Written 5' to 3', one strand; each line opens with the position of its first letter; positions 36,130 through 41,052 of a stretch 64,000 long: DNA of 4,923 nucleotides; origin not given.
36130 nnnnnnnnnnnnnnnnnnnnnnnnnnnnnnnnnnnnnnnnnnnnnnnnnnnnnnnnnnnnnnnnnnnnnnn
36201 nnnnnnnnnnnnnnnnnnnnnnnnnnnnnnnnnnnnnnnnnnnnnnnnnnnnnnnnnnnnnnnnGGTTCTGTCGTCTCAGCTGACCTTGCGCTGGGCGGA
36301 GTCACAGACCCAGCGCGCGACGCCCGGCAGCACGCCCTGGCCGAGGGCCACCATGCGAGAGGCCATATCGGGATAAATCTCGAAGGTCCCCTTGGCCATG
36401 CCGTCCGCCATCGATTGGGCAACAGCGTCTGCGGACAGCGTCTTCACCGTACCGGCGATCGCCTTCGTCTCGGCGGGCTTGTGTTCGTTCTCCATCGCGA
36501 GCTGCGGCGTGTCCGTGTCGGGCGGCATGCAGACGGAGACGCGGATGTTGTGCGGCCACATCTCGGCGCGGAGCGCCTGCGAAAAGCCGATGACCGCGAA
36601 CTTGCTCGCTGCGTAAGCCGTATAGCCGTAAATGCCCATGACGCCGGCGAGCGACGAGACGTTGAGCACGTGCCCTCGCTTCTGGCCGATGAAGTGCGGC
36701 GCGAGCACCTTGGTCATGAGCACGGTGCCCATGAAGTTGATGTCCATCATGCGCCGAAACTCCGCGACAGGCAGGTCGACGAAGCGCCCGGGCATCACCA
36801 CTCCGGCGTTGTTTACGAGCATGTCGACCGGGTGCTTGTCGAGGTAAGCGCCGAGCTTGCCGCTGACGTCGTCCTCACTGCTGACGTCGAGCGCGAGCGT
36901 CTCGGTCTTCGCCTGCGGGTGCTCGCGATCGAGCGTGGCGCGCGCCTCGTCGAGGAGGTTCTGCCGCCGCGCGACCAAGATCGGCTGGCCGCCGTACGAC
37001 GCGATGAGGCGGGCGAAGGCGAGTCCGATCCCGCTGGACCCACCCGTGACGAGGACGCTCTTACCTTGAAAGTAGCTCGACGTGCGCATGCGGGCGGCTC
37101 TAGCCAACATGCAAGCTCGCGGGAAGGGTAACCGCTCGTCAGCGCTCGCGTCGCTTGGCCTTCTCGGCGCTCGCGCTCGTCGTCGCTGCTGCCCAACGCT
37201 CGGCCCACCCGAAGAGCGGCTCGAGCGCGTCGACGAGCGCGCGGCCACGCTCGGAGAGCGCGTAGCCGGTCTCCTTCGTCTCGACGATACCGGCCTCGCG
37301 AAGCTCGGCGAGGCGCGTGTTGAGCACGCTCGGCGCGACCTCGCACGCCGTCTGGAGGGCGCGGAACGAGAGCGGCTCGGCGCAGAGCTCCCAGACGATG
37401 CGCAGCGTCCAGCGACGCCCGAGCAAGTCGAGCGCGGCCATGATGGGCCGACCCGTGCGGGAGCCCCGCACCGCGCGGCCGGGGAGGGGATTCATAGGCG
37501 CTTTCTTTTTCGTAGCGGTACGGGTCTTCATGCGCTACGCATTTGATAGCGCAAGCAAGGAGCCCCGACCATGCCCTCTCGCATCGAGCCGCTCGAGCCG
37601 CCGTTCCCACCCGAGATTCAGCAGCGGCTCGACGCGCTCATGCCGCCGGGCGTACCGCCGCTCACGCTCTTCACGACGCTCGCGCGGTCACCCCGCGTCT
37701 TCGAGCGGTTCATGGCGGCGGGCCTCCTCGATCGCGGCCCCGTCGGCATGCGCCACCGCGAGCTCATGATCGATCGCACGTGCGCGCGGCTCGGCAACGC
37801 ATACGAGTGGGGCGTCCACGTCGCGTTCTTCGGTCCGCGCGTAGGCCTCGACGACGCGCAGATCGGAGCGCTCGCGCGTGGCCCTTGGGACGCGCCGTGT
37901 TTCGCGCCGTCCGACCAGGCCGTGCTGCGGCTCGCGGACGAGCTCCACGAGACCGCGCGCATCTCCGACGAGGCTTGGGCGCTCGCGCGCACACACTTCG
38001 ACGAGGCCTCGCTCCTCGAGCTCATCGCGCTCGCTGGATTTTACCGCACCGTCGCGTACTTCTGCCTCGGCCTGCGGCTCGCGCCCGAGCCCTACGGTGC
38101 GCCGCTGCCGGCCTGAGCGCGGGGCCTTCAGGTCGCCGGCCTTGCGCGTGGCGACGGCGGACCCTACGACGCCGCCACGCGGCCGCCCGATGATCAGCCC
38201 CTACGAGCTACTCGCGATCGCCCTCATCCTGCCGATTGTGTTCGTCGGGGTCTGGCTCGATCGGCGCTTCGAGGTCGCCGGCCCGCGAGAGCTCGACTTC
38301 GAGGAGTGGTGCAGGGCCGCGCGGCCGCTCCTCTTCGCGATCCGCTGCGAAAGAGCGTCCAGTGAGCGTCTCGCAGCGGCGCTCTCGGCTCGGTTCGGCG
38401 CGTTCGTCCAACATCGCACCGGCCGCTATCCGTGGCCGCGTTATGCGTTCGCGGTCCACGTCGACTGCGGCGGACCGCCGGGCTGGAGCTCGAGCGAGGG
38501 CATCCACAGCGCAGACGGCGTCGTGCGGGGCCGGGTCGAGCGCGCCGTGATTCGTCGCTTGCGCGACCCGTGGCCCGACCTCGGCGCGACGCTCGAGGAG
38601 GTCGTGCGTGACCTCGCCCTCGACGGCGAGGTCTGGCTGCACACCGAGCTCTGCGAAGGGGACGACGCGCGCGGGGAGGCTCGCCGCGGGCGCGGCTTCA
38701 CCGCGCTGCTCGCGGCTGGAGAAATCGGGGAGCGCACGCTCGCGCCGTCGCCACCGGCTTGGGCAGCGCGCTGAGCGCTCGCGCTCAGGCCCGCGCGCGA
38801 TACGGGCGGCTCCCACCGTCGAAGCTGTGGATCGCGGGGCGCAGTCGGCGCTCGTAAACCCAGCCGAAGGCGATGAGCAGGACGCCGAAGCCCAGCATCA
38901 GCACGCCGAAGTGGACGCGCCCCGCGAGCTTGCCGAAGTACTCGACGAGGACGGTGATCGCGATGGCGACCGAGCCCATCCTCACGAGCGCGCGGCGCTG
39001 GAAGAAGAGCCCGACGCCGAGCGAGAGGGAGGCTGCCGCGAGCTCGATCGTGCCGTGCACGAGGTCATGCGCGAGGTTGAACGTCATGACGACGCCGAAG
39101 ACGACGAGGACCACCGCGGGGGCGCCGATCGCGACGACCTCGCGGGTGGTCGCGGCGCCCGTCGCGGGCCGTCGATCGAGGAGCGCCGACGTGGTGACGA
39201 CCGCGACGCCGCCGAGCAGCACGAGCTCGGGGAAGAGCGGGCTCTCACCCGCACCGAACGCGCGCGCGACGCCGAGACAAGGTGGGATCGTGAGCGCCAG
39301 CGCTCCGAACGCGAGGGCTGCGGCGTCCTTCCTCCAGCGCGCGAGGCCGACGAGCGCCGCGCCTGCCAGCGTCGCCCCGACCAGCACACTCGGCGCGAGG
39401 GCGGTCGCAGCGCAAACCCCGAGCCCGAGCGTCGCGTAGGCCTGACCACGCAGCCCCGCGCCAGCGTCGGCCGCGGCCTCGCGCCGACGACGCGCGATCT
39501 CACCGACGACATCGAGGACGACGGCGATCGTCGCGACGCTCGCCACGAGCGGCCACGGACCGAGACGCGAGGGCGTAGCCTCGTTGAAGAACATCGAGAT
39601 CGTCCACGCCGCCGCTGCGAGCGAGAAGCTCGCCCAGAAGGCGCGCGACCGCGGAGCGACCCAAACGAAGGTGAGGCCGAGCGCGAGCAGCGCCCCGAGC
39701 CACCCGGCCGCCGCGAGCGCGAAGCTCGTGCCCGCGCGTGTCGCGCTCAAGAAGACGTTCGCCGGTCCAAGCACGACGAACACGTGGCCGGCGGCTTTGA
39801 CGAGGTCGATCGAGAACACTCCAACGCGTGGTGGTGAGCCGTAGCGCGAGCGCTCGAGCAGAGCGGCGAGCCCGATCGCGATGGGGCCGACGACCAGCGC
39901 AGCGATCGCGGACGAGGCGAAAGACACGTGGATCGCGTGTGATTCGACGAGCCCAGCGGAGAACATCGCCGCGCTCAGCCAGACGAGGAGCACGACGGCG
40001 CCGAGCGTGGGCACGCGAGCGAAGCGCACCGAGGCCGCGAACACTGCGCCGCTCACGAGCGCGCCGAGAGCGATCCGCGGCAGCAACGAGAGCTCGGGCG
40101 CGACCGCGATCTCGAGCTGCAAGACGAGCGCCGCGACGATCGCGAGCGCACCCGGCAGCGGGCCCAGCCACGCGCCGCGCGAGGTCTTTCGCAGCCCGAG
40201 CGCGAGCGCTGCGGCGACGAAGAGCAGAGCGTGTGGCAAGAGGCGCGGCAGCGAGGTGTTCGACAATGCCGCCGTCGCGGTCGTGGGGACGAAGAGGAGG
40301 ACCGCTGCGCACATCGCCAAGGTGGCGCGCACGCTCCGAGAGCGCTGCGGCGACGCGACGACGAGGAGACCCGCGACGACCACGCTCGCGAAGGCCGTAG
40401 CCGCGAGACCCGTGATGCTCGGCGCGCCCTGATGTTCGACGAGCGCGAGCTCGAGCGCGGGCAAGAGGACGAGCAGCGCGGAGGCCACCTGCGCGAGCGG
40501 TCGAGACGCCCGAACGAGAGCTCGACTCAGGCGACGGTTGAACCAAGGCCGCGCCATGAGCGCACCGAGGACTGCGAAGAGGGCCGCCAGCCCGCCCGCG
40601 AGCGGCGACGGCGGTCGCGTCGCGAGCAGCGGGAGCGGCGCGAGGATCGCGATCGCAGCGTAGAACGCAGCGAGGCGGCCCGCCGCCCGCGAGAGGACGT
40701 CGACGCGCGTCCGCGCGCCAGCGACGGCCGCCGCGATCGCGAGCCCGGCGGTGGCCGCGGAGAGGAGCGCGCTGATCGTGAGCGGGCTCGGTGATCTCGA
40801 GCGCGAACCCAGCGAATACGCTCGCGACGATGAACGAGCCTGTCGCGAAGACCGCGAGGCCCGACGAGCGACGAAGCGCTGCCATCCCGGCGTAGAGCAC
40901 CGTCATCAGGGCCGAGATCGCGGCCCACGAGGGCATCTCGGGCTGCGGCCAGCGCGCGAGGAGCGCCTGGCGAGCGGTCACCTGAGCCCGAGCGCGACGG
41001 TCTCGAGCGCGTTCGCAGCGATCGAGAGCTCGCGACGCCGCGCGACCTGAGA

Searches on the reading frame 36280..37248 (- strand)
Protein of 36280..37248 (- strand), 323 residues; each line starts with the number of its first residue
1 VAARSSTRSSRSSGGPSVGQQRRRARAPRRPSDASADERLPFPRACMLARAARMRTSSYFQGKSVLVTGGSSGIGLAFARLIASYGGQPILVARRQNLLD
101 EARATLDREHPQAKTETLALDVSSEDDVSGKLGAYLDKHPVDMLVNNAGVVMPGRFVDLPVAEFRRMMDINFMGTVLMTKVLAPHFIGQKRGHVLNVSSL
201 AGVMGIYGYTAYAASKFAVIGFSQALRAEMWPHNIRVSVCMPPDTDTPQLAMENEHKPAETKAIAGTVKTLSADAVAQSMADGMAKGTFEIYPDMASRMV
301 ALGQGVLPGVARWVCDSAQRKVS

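Call 26: search_protein_families(library=pfam, max_evalue=0.01, proteins=[window:36280-37248:-])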
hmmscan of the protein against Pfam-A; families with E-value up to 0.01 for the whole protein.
window:36280-37248:- (323 aa): 5 families
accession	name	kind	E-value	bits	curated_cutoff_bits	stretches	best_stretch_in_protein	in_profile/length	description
PF00106.31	adh_short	-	6e-50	169.9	26.6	1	63-255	1-192/195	short chain dehydrogenase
PF13561.12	adh_short_C2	-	6.6e-31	108.1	27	1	72-261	6-192/236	Enoyl-(Acyl carrier protein) reductase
PF08659.16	KR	-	6.3e-16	59.2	22.6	1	65-227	3-164/180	KR domain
PF23441.1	SDR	-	0.00088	19.2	27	1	63-198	8-140/258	SDR-like rossmann domain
PF01370.27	Epimerase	-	0.002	18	20.9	1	65-228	1-158/240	NAD dependent epimerase/dehydratase family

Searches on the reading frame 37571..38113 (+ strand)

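Call 26: search_protein_families(library=pfam, max_evalue=0.01, proteins=[window:37571-38113:+])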
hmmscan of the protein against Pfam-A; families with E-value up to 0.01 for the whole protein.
window:37571-38113:+ (181 aa): 1 family
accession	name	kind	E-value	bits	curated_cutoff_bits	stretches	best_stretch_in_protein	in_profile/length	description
PF02627.25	CMD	-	0.00012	22.5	23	1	43-124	6-84/84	Carboxymuconolactone decarboxylase family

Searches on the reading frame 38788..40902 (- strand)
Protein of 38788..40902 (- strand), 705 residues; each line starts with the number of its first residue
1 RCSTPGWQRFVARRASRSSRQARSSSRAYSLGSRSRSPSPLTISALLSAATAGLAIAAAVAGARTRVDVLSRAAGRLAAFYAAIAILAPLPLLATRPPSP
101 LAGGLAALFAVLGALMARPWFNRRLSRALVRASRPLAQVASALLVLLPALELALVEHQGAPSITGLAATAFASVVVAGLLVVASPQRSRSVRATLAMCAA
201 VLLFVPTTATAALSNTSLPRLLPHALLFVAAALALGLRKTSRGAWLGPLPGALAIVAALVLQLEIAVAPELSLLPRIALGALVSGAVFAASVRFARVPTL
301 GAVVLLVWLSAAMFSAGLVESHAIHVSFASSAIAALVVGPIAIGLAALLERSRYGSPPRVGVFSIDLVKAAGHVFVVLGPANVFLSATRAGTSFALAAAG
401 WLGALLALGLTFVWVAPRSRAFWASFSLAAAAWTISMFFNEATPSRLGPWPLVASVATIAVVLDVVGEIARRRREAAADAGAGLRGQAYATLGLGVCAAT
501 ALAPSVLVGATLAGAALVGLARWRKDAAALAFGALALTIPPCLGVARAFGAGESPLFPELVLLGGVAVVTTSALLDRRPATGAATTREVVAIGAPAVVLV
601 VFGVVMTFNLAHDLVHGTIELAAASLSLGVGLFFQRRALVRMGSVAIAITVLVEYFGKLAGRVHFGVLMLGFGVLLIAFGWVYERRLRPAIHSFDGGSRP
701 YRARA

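Call 33: search_protein_representatives(protein=window:38788-40902:-)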
Query: 705 residues. Proteins with E-value up to 0.001 (for the whole library): 10; up to 1e-10: 1; up to 1e-30: 1. The best 10 are listed.
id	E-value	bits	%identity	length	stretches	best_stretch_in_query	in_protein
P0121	0.0e+00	1132.6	100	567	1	140-705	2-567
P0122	2.6e-07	46.4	36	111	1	611-696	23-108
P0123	3.5e-06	42.7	37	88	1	617-692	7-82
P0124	5.5e-05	38.7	35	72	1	629-693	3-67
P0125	8.8e-05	38.1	34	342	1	557-692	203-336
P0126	1.2e-04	37.6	49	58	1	644-690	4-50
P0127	1.4e-04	37.4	33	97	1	613-691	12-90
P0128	1.4e-04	37.4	38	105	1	621-692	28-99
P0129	2.4e-04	36.6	31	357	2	556-690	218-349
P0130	5.0e-04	35.6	35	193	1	596-689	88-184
